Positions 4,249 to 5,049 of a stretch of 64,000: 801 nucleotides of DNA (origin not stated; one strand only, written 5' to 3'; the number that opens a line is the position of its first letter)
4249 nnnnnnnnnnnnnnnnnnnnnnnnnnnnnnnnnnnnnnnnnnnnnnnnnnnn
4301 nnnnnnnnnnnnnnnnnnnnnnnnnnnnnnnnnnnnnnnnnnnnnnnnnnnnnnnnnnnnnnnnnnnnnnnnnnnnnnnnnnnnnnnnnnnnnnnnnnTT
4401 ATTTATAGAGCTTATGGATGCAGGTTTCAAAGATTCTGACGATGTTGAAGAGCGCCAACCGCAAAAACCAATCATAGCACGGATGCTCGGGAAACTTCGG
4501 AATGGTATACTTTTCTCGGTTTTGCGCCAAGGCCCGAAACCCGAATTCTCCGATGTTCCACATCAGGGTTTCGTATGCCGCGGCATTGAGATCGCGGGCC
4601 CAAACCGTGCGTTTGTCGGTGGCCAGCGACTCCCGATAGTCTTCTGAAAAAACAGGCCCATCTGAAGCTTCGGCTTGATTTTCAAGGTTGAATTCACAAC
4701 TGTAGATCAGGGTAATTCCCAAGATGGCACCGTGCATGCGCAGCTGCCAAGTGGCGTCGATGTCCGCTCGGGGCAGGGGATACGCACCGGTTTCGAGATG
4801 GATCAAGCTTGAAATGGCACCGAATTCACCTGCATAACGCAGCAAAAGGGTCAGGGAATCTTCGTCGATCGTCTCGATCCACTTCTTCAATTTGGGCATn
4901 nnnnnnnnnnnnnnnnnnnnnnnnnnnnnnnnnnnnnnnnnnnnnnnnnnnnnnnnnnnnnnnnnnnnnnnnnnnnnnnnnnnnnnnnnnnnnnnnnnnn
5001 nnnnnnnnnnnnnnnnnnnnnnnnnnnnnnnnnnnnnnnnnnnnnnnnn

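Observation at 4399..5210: GEMM-I (c-di-GMP-I)-like riboswitch with a consensus promoter and terminator, controlling an uncharacterised 166-aa protein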

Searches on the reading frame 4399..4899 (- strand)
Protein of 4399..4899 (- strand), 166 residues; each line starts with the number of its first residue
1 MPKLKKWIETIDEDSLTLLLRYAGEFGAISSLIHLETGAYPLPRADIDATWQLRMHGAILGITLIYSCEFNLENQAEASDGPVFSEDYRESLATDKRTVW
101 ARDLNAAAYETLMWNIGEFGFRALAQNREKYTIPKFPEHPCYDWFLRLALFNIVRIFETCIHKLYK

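Call 8: search_protein_families(library=pfam, proteins=[window:4399-4899:-], max_evalue=0.1)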
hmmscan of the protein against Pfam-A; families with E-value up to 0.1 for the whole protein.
window:4399-4899:- (166 aa): 0 families

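Call 20: find_homologous_proteins(query=window:4399-4899:-)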
Query window:4399-4899:- (166 aa): 14 proteins with E <= 0.001 among 95 candidates.
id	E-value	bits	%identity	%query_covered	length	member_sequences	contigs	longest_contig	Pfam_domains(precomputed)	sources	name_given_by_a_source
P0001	1.7e-107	375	99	100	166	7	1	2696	-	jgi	jgi:hypothetical protein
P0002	5.0e-90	318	83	100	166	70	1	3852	-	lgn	-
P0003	1.9e-89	316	82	100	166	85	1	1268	-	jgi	jgi:hypothetical protein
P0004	9.0e-89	314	81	100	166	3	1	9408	-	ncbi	ncbi:MAG: hypothetical protein WAM73_12675 [Desulfobacterales bacterium]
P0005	5.9e-86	304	80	100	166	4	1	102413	-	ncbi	ncbi:MAG: hypothetical protein WAK95_02315 [Desulfobacterales bacterium]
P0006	2.7e-75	270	72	100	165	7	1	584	-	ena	-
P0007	4.7e-75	269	70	100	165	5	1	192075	-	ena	-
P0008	2.0e-74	267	69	100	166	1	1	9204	-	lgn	-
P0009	3.1e-73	263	69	100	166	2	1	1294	-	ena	-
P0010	5.4e-73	262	70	100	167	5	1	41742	-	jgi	jgi:hypothetical protein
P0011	9.7e-73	261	69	100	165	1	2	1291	-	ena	-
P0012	5.0e-72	259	68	100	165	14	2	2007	-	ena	-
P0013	7.5e-63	229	74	83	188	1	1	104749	-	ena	-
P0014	1.4e-8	53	66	32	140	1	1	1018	PF01925.26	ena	-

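Call 21: find_encoding_contigs(protein=P0005, flank=6000, max_places=2)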
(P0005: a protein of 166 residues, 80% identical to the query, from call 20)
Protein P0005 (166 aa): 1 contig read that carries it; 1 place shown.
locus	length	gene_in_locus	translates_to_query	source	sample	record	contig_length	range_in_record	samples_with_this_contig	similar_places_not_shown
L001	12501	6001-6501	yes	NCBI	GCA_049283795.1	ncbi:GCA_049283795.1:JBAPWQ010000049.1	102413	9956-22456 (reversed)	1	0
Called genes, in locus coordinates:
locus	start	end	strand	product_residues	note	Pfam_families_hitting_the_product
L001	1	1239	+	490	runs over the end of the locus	PF00939:Na_sulph_symp, PF03600:CitMHS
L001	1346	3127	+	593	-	PF02743:dCache_1, PF00512:HisKA, PF02518:HATPase_c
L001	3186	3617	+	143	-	PF00072:Response_reg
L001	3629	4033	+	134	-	PF00072:Response_reg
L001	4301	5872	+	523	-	PF00117:GATase, PF01174:SNO, PF00977:His_biosynth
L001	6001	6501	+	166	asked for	-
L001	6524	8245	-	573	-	PF02624:YcaO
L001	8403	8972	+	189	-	PF08207:EFP_N, PF01132:EFP, PF09285:Elong-fact-P_C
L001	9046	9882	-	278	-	PF00753:Lactamase_B, PF23023:Anti-Pycsar_Apyc1 (faint), PF12706:Lactamase_B_2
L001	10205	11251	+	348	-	PF16868:NMT1_3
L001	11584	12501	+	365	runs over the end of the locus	PF00793:DAHP_synth_1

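Call 22: find_encoding_contigs(protein=P0007, flank=6000, max_places=2)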
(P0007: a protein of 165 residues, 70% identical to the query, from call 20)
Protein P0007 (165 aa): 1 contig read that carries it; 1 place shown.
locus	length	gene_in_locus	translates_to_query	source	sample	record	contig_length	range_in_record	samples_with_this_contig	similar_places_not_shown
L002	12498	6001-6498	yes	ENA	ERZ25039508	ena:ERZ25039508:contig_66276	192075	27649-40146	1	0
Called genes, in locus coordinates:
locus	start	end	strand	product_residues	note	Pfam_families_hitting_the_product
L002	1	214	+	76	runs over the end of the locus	-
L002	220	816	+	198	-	PF02482:Ribosomal_S30AE, PF00313:CSD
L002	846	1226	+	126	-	PF11964:SpoIIAA-like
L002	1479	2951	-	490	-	PF21749:DACND, PF21750:DACNH, PF02457:DAC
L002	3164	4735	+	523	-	PF00117:GATase, PF01174:SNO, PF00977:His_biosynth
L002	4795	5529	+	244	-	PF13852:DUF4197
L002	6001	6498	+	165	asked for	-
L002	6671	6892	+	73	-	-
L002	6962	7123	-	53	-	-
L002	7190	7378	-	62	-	-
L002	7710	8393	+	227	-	-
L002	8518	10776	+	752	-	PF01464:SLT, PF01476:LysM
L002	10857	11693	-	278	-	PF00753:Lactamase_B, PF12706:Lactamase_B_2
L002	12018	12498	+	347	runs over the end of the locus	PF16868:NMT1_3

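Call 23: find_encoding_contigs(protein=P0010, flank=6000, max_places=2)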
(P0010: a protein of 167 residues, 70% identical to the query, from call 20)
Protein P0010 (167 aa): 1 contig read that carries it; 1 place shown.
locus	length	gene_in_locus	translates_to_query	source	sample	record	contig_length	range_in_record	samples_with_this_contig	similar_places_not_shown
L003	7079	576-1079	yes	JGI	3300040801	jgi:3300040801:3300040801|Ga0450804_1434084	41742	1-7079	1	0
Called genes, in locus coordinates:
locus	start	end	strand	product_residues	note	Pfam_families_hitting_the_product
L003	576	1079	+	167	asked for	-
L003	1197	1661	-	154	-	PF01243:PNPOx_N, PF16242:Pyrid_ox_like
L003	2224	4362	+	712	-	PF01464:SLT, PF01476:LysM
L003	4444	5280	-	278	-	PF00753:Lactamase_B, PF23023:Anti-Pycsar_Apyc1 (weak), PF12706:Lactamase_B_2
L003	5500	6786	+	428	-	PF13191:AAA_16 (faint), PF13401:AAA_22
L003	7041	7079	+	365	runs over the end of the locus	PF00793:DAHP_synth_1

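Call 24: find_encoding_contigs(protein=P0013, flank=6000, max_places=2)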
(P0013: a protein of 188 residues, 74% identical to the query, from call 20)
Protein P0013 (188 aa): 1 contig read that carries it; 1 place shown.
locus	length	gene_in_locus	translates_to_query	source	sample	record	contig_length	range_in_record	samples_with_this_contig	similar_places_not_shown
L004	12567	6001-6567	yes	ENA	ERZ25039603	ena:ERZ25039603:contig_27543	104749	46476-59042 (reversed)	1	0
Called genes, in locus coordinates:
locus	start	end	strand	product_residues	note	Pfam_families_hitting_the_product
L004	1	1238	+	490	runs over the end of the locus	PF00939:Na_sulph_symp, PF03600:CitMHS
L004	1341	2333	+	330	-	PF02743:dCache_1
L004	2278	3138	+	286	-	PF00512:HisKA, PF02518:HATPase_c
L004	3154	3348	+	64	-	-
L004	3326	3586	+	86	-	PF00072:Response_reg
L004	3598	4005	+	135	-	PF00072:Response_reg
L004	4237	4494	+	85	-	PF00117:GATase (weak)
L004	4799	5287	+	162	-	PF00977:His_biosynth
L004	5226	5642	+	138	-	PF00977:His_biosynth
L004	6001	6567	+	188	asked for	-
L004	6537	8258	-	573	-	PF02624:YcaO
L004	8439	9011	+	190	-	PF08207:EFP_N, PF01132:EFP, PF09285:Elong-fact-P_C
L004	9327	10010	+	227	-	-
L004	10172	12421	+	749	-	PF01464:SLT, PF01476:LysM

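Call 26: find_encoding_contigs(protein=P0004, flank=6000, max_places=2)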
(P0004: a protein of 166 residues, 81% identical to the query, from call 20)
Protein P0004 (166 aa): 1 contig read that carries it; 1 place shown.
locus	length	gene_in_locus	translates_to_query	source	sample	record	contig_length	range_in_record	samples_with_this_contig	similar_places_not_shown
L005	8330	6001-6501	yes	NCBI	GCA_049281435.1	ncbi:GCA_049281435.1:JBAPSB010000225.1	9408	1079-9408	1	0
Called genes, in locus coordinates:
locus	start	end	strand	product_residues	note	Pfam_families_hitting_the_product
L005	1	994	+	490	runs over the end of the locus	PF00939:Na_sulph_symp, PF03600:CitMHS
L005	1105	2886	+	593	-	PF02743:dCache_1, PF00512:HisKA, PF02518:HATPase_c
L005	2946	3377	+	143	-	PF00072:Response_reg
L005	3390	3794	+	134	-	PF00072:Response_reg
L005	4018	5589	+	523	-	PF00117:GATase, PF01174:SNO (weak), PF00977:His_biosynth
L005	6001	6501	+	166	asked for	-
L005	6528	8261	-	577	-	PF02624:YcaO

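Call 27: find_encoding_contigs(protein=P0008, flank=6000, max_places=2)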
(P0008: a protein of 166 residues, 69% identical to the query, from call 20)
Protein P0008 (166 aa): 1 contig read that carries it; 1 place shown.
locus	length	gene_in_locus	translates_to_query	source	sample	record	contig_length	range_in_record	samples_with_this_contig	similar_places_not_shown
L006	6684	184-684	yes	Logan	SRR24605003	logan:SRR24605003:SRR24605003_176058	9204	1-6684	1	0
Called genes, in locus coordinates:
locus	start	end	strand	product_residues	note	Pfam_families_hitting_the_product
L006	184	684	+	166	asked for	-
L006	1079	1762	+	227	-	-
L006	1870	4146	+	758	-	PF01464:SLT, PF01476:LysM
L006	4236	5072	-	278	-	PF00753:Lactamase_B, PF23023:Anti-Pycsar_Apyc1 (faint), PF12706:Lactamase_B_2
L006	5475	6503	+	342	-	PF16868:NMT1_3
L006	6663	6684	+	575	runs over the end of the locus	PF13401:AAA_22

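Call 28: find_encoding_contigs(protein=P0002, flank=6000, max_places=2)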
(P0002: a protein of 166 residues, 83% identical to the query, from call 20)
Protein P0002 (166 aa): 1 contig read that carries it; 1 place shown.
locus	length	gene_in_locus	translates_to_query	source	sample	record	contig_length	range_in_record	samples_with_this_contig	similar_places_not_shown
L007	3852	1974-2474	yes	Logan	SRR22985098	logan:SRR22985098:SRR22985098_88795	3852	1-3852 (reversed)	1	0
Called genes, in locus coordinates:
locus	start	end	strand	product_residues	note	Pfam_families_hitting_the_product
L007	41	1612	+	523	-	PF00117:GATase, PF01174:SNO, PF07685:GATase_3 (faint), PF00977:His_biosynth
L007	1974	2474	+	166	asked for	-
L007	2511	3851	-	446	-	?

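Call 36: search_protein_families(library=ncbifam, proteins=[window:4399-4899:-], max_evalue=1)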
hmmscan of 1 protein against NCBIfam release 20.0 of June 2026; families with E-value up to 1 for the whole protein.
window:4399-4899:- (166 aa): 0 families

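Call 37: search_solved_structures(query=A3, max_evalue=1)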
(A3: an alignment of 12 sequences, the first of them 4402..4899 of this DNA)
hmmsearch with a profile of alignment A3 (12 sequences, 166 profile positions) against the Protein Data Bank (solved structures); distinct sequences matched with E-value up to 1: 1.
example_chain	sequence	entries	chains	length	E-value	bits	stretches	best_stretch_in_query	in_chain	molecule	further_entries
7zk1_A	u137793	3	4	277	0.56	13.2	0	132-163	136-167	Cystinosin homolog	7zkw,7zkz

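Call 43: predict_structure(alignment_id=A3)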
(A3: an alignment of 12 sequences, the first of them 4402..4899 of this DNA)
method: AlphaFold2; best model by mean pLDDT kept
length: 166 residues; sequences in the alignment: 12
mean_pLDDT: 49.7   pTM: 0.37
mean pLDDT of the five models: 49.7, 49.2, 48.9, 44.2, 44.2
residues with pLDDT >= 90: 0; 70-90: 2; 50-70: 84; < 50: 80
segments of 3 or more residues with pLDDT < 50: 1-37, 39-42, 69-78, 113-134, 164-166
pLDDT, mean of each block of 10 residues (from residue 1): 33 34 37 42 53 60 52 46 65 57 62 47 40 52 61 57 47
secondary structure, 60 per line:
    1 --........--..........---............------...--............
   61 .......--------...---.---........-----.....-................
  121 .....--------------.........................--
elements in order: H3-10 H13-22 H26-37 H49-67 H86-93 H99-103 H106-125 H140-164

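Call 50: search_protein_representatives(alignment_id=A3)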
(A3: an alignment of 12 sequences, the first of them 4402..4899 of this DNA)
Query: 12 sequences, 166 profile positions. Proteins with E-value up to 0.001 (for the whole library): 46; up to 1e-10: 5; up to 1e-30: 3. The best 46 are listed.
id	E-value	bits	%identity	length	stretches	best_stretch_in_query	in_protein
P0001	3.8e-95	332.6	-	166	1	1-166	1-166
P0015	2.8e-52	193.1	-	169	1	1-163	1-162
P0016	1.4e-40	155.0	-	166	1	1-163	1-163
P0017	4.3e-18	81.9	-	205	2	3-158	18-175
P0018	2.5e-14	69.7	-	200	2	76-156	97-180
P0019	3.2e-10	56.3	-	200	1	3-150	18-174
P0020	5.6e-10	55.5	-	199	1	3-158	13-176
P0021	5.6e-10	55.5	-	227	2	6-157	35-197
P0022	6.0e-10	55.4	-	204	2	47-123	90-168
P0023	8.7e-10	54.9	-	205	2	3-158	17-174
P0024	1.3e-09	54.3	-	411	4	3-133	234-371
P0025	1.3e-09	54.3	-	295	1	3-151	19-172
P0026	3.0e-09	53.1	-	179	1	3-122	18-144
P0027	3.3e-09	53.0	-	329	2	45-123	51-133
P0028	4.5e-09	52.6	-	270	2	37-156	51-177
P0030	1.1e-08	51.3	-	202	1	3-157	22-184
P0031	4.7e-08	49.2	-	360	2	72-130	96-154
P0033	8.5e-08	48.4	-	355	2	81-156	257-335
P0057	6.4e-04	35.8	-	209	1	3-157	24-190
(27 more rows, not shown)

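Call 51: search_protein_families(library=pfam, proteins=[P0015, P0017, P0018, P0019, P0021, P0024, P0025, P0027, P0031, P0033], max_evalue=0.01)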
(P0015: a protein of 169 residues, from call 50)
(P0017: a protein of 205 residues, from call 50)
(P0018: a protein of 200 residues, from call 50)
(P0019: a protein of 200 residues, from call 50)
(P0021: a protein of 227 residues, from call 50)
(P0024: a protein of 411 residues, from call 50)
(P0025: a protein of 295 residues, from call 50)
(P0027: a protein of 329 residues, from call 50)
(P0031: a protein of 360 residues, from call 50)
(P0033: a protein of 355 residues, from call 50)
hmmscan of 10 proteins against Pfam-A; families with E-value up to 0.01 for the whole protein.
P0015 (169 aa): 0 families

P0017 (205 aa): 0 families

P0018 (200 aa): 0 families

P0019 (200 aa): 0 families

P0021 (227 aa): 0 families

P0024 (411 aa): 0 families

P0025 (295 aa): 0 families

P0027 (329 aa): 0 families

P0031 (360 aa): 7 families
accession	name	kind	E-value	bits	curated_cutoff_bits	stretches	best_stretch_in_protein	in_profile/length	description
PF12796.13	Ank_2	-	6e-15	56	27.3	2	213-296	4-90/90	Ankyrin repeats (3 copies)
PF00023.36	Ank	-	3.1e-11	43.3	21.1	2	268-296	4-32/33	Ankyrin repeat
PF13637.12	Ank_4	-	8.4e-09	35.9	22.7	1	241-286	2-50/50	Ankyrin repeats (many copies)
PF13857.12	Ank_5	-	3.1e-08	34.3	27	0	238-268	18-48/56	Ankyrin repeats (many copies)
PF13606.12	Ank_3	-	4.6e-08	33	22.3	0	268-293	4-29/30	Ankyrin repeat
PF24521.3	Ank_KRIT1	-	9.4e-06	25.8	80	0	201-259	13-69/149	KRIT1 ankyrin-repeats domain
PF23745.1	ANK_LRRK2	-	0.00055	20.2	27.5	0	270-298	35-63/130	LRRK2 ANK repeat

P0033 (355 aa): 0 families

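Call 54: find_homologous_proteins(query=A4, max_evalue=0.001)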
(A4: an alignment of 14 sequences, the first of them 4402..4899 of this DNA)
Query A4 (14 sequences) (166 aa, profile of the alignment): 15 proteins with E <= 0.001 among 5367 candidates.
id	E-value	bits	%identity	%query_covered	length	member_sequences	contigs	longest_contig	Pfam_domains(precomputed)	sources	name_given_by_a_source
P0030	6.3e-64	233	27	93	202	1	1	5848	-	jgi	jgi:hypothetical protein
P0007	1.2e-61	225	70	100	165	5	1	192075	-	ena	-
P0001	1.5e-60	222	99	100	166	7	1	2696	-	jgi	jgi:hypothetical protein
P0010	7.9e-60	219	70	100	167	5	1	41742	-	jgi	jgi:hypothetical protein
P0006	8.7e-59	216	72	100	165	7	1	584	-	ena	-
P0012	8.9e-59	216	68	100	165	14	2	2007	-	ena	-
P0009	1.2e-58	216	69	100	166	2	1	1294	-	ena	-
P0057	1.3e-58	215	32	89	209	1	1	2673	-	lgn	-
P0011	1.7e-58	215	69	100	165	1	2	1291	-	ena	-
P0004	1.9e-56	208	81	100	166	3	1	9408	-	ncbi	ncbi:MAG: hypothetical protein WAM73_12675 [Desulfobacterales bacterium]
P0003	3.8e-56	207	82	100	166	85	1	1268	-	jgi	jgi:hypothetical protein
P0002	3.9e-56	207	83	100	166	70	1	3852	-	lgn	-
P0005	6.6e-56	207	80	100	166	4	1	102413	-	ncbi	ncbi:MAG: hypothetical protein WAK95_02315 [Desulfobacterales bacterium]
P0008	9.5e-55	203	69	100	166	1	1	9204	-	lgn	-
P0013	3.4e-42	162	74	83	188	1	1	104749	-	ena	-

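Call 57: find_encoding_contigs(protein=P0030, flank=4000, max_places=2)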
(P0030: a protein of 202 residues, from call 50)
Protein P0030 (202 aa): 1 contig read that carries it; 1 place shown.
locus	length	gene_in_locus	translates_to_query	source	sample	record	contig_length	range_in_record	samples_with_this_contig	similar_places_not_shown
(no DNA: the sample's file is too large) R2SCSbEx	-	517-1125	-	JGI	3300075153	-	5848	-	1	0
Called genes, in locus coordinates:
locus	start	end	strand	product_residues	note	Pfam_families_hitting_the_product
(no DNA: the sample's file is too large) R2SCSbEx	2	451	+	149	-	?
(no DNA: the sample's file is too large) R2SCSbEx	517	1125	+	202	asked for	-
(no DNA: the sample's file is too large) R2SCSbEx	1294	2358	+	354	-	-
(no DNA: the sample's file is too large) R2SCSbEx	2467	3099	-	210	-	-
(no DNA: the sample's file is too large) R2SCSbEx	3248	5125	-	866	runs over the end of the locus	?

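Call 58: find_encoding_contigs(protein=P0057, flank=4000, max_places=2)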
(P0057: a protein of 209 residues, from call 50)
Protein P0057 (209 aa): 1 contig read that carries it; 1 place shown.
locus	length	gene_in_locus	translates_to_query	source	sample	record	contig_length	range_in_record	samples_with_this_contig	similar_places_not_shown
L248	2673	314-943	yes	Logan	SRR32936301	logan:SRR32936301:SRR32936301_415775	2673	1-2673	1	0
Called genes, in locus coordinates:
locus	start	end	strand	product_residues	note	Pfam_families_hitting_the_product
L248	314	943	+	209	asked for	-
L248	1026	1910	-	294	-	PF02230:Abhydrolase_2 (faint)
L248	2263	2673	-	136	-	?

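Call 61: predict_structure(alignment_id=A5)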
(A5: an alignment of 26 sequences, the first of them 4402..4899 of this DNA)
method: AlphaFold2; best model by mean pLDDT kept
length: 166 residues; sequences in the alignment: 26
mean_pLDDT: 88.1   pTM: 0.85
mean pLDDT of the five models: 88.1, 87.7, 87.5, 87.4, 87.3
residues with pLDDT >= 90: 112; 70-90: 34; 50-70: 17; < 50: 3
segments of 3 or more residues with pLDDT < 50: none
pLDDT, mean of each block of 10 residues (from residue 1): 74 96 97 95 77 90 89 55 91 96 91 95 81 91 96 96 88
secondary structure, 60 per line:
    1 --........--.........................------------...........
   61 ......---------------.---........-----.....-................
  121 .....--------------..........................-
elements in order: H3-10 H13-37 H50-66 H86-93 H99-103 H106-125 H140-165

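Call 68: search_protein_families(library=phrogs, proteins=[window:4399-4899:-, P0017, P0021, P0024], max_evalue=0.01)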
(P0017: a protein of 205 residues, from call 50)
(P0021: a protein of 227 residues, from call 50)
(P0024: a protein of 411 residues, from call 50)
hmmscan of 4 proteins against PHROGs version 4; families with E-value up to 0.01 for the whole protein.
window:4399-4899:- (166 aa): 0 families

P0017 (205 aa): 0 families

P0021 (227 aa): 0 families

P0024 (411 aa): 0 families

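Call 69: search_protein_families(library=padloc, proteins=[window:4399-4899:-, P0017, P0021, P0024], max_evalue=0.01)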
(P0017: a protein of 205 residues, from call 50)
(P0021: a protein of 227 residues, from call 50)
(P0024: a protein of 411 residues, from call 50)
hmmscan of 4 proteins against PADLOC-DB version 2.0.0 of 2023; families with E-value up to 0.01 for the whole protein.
window:4399-4899:- (166 aa): 0 families

P0017 (205 aa): 0 families

P0021 (227 aa): 0 families

P0024 (411 aa): 0 families

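Call 73: fold_search(model_id=the predicted structure, library=pdb)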
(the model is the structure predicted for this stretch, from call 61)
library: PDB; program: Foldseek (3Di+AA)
matches with E <= 10: 341; with E <= 0.001: 0
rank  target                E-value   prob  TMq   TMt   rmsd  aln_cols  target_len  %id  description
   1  2lqg_MODEL_1_A        2.0e-01  0.41  0.28  0.32  10.8       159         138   16  Solution Structure of the R4 domain of talin (released 2013-02-13)
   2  7uw9_i                3.4e-01  0.13  0.21  0.22  12.8       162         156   13  Citrus V-ATPase State 1, H in contact with subunit a (released 2022-07-06)
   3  6yld_C                4.6e-01  0.14  0.22  0.23  13.2       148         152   11  Crystal structure of Trichoplax adhaerens trBcl-2L2 bound to trBak BH3 (released 2021-03-17)
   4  9cpe                  7.1e-01  0.11  0.22  0.23  12.3       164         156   12  Structural basis of BAK sequestration by MCL-1 and consequences for apoptosis initiation (released 2025-06-04)
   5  6yld_A                7.5e-01  0.14  0.26  0.27  12.7       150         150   12  Crystal structure of Trichoplax adhaerens trBcl-2L2 bound to trBak BH3 (released 2021-03-17)
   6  2ims                  7.5e-01  0.12  0.25  0.25  13.3       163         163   15  The X-ray Structure of a Bak Homodimer Reveals an Inhibitory Zinc Binding Site (released 2006-12-26)
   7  7m5a_A                7.5e-01  0.10  0.20  0.21  14.3       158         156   13  Crystal Structure of human BAK in complex with W3W5_BID (released 2022-01-12)
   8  7m5c_C                8.3e-01  0.13  0.25  0.27  12.7       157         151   11  Crystal Structure of human BAK in complex with WT BAK BH3 peptide (released 2022-01-12)
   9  7ya5_A                8.3e-01  0.10  0.19  0.22  13.2       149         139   14  Crystal structure analysis of cp1 bound BCL2/G101V (released 2023-11-15)
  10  7qaa_A                8.8e-01  0.09  0.22  0.17  16.0       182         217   13  Crystal structure of RARalpha/RXRalpha ligand binding domain heterodimer in complex with BMS614 and oleic acid (released 2022-10-05)
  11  2bl2_A                8.8e-01  0.08  0.18  0.19  14.5       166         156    9  The membrane rotor of the V-type ATPase from Enterococcus hirae (released 2005-04-05)
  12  5xat_A                8.8e-01  0.05  0.17  0.07  20.9       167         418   12  Structural insights into the elevator-like mechanism of the sodium/citrate symporter CitS (released 2017-06-14)
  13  6qgg                  9.8e-01  0.09  0.19  0.22  13.1       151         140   11  Structure of human Bcl-2 in complex with analogue of ABT-737 (released 2019-06-12)
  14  5fmi                  1.0e+00  0.09  0.21  0.22  12.9       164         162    9  Human Bak Q77L (released 2016-06-01)
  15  4cim_B                1.1e+00  0.09  0.21  0.23  12.5       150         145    9  Complex of a Bcl-w BH3 mutant with a BH3 domain (released 2014-11-12)
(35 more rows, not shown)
